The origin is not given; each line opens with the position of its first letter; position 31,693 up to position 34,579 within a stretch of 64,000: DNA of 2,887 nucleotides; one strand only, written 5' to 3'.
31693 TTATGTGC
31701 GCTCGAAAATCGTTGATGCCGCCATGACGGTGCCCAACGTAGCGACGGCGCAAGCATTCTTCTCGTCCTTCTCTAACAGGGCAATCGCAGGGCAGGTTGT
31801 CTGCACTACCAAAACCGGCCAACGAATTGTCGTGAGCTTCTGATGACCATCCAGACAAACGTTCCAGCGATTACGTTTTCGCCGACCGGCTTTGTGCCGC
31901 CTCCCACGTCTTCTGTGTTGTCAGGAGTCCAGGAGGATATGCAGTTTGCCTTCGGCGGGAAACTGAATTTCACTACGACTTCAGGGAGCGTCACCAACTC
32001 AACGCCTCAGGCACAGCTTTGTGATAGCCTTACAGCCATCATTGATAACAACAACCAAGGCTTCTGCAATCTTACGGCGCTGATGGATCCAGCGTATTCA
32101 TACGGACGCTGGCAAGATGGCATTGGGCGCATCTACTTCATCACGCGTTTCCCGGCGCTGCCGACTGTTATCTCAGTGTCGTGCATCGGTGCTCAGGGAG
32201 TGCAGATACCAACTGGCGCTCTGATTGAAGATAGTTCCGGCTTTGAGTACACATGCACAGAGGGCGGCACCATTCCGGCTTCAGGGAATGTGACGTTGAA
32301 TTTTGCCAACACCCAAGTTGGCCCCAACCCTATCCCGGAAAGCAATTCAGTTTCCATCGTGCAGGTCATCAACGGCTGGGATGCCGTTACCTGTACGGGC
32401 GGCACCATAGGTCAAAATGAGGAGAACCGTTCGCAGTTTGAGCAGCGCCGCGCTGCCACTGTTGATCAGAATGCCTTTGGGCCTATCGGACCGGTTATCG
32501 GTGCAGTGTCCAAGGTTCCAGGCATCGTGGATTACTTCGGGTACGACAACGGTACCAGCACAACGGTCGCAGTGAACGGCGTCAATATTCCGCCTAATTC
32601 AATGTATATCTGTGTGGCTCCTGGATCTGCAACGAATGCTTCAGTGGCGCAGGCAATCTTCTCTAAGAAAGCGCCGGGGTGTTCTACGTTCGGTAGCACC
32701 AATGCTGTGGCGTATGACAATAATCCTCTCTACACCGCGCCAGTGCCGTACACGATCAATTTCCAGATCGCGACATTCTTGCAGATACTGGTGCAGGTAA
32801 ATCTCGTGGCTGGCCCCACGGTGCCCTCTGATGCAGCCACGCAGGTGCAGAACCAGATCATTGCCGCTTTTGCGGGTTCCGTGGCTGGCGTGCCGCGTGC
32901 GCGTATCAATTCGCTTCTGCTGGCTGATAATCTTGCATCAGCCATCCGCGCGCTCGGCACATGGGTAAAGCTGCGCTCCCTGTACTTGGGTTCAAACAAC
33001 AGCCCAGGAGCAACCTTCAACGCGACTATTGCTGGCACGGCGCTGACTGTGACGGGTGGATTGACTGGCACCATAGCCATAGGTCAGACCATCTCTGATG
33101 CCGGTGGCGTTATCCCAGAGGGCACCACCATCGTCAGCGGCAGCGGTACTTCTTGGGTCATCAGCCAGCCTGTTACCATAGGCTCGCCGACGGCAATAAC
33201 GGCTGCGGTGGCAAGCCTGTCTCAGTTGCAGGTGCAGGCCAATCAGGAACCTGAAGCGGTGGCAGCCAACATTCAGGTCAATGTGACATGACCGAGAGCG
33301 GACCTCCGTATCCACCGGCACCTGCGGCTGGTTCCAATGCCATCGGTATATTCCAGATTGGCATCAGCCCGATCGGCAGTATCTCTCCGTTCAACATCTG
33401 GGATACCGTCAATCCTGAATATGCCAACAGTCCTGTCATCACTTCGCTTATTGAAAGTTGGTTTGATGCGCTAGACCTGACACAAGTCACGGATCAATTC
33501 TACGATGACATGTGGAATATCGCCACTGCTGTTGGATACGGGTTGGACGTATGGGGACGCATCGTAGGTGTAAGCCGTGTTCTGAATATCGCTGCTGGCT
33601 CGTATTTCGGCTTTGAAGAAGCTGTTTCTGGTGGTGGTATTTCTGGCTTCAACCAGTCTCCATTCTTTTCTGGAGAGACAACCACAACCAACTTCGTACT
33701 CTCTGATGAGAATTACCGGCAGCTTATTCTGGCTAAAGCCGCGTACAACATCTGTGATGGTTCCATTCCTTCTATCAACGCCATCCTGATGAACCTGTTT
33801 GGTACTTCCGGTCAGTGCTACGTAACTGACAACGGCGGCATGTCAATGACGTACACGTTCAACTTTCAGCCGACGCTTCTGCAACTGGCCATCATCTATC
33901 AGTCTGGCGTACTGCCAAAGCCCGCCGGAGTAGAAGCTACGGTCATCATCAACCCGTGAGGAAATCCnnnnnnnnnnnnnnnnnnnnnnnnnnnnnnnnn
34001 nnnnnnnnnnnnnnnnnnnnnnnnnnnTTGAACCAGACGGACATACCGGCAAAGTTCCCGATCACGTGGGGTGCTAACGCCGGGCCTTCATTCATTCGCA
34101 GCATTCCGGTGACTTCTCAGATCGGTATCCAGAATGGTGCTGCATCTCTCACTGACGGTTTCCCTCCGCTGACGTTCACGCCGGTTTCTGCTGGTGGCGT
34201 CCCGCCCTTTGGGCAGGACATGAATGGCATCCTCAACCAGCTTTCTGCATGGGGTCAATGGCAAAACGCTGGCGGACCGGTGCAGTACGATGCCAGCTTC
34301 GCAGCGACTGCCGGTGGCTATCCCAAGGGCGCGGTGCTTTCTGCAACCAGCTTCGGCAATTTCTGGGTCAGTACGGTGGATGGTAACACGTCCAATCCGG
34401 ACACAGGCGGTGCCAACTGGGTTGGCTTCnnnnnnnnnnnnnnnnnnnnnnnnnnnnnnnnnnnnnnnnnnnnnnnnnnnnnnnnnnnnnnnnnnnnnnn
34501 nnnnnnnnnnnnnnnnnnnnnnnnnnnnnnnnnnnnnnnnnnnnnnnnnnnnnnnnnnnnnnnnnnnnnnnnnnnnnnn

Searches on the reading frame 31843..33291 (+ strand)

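Call 22: search_protein_families(library=pfam, proteins=[window:31843-33291:+], max_evalue=0.01)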
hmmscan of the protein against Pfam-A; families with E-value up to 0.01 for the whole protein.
window:31843-33291:+ (482 aa): 1 family
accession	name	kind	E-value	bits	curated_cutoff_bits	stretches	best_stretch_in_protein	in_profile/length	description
PF04865.19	Baseplate_J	-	8.6e-10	38.8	21.1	1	95-345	9-239/255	Baseplate J-like protein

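Call 23: search_protein_families(library=phrogs, proteins=[window:31843-33291:+], max_evalue=0.01)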
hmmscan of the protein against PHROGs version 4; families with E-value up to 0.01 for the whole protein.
window:31843-33291:+ (482 aa): 2 families
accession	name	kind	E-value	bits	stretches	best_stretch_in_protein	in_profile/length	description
phrog_6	-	tail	7.3e-31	108.4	1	6-410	56-404/548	baseplate wedge subunit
phrog_30339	-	unknown function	2.6e-22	80.4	1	3-138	7-135/150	-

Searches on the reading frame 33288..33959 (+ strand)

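Call 22: search_protein_families(library=pfam, proteins=[window:33288-33959:+], max_evalue=0.01)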
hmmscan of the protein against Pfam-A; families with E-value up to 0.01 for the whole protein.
window:33288-33959:+ (223 aa): 1 family
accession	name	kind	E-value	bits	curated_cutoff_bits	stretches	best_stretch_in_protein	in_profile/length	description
PF11041.13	DUF2612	-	8.6e-55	185.9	23.5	1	39-217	3-179/181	Protein of unknown function (DUF2612)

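Call 23: search_protein_families(library=phrogs, proteins=[window:33288-33959:+], max_evalue=0.01)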
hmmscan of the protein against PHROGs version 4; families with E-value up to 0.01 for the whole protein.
window:33288-33959:+ (223 aa): 3 families
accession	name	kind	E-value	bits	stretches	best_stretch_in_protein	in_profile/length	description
phrog_587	-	head and packaging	1.6e-69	236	1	36-222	24-209/392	structural protein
phrog_1160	-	tail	2.9e-08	33.9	1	139-175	88-124/528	baseplate protein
phrog_4797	-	unknown function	0.0011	18.5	1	46-97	19-72/567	-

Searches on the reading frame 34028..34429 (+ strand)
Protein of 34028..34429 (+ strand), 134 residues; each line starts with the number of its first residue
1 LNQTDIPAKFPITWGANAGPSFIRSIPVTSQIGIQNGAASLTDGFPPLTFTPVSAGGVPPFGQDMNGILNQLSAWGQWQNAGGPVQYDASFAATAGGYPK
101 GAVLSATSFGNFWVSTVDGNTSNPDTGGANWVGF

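Call 43: find_related_loci(query=A1, collection=viral_contigs, flank=10000)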
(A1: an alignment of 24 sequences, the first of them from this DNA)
Query A1 (134 aa) in viral_contigs; peptide patterns used: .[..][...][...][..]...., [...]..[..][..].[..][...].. (x = any residue, [..] = any of these).
581 stretches matched a pattern; 516 encode a relative of the query (tblastn E <= 1e-3); the best 80 are kept; 80 distinct loci.
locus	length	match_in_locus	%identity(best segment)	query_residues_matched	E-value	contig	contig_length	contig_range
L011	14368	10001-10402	69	1-134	2e-59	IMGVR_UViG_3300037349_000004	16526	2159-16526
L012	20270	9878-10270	66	1-131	8e-58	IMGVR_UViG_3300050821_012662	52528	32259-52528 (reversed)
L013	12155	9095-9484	67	5-134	9e-58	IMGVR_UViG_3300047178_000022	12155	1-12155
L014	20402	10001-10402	66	1-134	2e-57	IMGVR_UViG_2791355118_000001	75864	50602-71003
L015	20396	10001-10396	70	1-132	4e-57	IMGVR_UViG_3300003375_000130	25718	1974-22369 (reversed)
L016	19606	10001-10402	66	1-134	9e-57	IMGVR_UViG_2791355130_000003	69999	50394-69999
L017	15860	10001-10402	66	1-134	1e-56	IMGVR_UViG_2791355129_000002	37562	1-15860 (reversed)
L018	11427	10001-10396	67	1-132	2e-56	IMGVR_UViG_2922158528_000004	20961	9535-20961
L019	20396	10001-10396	64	1-132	3e-55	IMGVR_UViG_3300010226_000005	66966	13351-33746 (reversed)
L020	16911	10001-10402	66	1-134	2e-55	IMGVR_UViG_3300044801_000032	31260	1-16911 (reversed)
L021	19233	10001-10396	67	1-132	4e-55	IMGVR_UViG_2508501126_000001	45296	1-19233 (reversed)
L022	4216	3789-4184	67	1-132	2e-55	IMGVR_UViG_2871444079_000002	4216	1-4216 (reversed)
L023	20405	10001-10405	64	1-134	5e-55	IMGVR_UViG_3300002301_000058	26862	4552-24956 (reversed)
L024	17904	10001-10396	66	1-132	5e-55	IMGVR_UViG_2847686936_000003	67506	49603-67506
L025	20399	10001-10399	66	1-131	1e-54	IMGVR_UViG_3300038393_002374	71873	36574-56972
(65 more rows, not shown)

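Call 52: find_related_loci(query=A1, collection=genome_contigs, flank=10000)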
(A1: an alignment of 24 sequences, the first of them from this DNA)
Query A1 (134 aa) in genome_contigs; peptide patterns used: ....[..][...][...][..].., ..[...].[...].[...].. (x = any residue, [..] = any of these).
101 stretches matched a pattern; 63 encode a relative of the query (tblastn E <= 1e-3); 63 distinct loci.
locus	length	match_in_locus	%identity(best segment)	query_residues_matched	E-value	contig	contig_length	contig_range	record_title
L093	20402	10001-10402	66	1-134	9e-57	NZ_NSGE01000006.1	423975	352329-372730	Mesorhizobium sp. WSM3862 contig_6, whole genome shotgun sequence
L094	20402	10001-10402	66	1-134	1e-56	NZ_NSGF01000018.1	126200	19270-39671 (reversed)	Mesorhizobium sp. WSM3860 contig_18, whole genome shotgun sequence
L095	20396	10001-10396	59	1-132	4e-50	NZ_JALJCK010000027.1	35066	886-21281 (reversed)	Shinella yambaruensis strain DSM 18801 NODE_27_length_35066_cov_203.247506, whole genome shotgun sequence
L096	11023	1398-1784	64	7-134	2e-49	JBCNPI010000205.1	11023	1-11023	MAG: Rhizobium sp. isolate SMAGNO149 Contig205, whole genome shotgun sequence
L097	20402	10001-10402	60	1-134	2e-49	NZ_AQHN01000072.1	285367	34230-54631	Rhizobium freirei PRF 81 Cont737, whole genome shotgun sequence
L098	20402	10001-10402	58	1-134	4e-49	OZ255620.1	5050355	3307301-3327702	MAG: Acetobacteraceae bacterium isolate 3729bbd9-d46c-4332-bd56-c634f6519aae genome assembly, chromosome: 1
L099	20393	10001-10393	60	4-133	5e-49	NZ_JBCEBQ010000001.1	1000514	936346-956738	Rhizobium sp. HT1-10 Contig_1, whole genome shotgun sequence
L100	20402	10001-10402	58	1-134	4e-49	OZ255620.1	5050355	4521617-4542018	MAG: Acetobacteraceae bacterium isolate 3729bbd9-d46c-4332-bd56-c634f6519aae genome assembly, chromosome: 1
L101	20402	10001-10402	61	1-132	2e-48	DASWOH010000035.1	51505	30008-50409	MAG TPA_asm: Rhizobium sp. isolate SMAG_U3435 k141_2417709, whole genome shotgun sequence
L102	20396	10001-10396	56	1-132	4e-48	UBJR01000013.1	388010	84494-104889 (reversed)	Rhizobiales bacterium isolate AFS000733 genome assembly, contig: contig_13, whole genome shotgun sequence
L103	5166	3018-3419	61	1-132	1e-47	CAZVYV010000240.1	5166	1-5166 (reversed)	MAG TPA_asm: uncultured Terracidiphilus sp. isolate binchicken_co162_315 genome assembly, contig: NODE_45778_length_5166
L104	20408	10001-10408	57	1-134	7e-47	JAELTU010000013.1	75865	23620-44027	Rhizobium sp. ASV20 NODE_13_length_75865_cov_18.810109, whole genome shotgun sequence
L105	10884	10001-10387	62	6-134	8e-46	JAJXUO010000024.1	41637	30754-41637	MAG: Proteobacteria bacterium isolate BP5.bin101 NODE_1369_length_41637_cov_2.455143, whole genome shotgun sequence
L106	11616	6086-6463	62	5-129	1e-45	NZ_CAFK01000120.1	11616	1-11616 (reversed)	Bradyrhizobium sp. STM 3843, whole genome shotgun sequence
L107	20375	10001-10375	61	1-125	1e-45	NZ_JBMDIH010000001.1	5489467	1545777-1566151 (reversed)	Labrys sp. La1 Labrys_C1, whole genome shotgun sequence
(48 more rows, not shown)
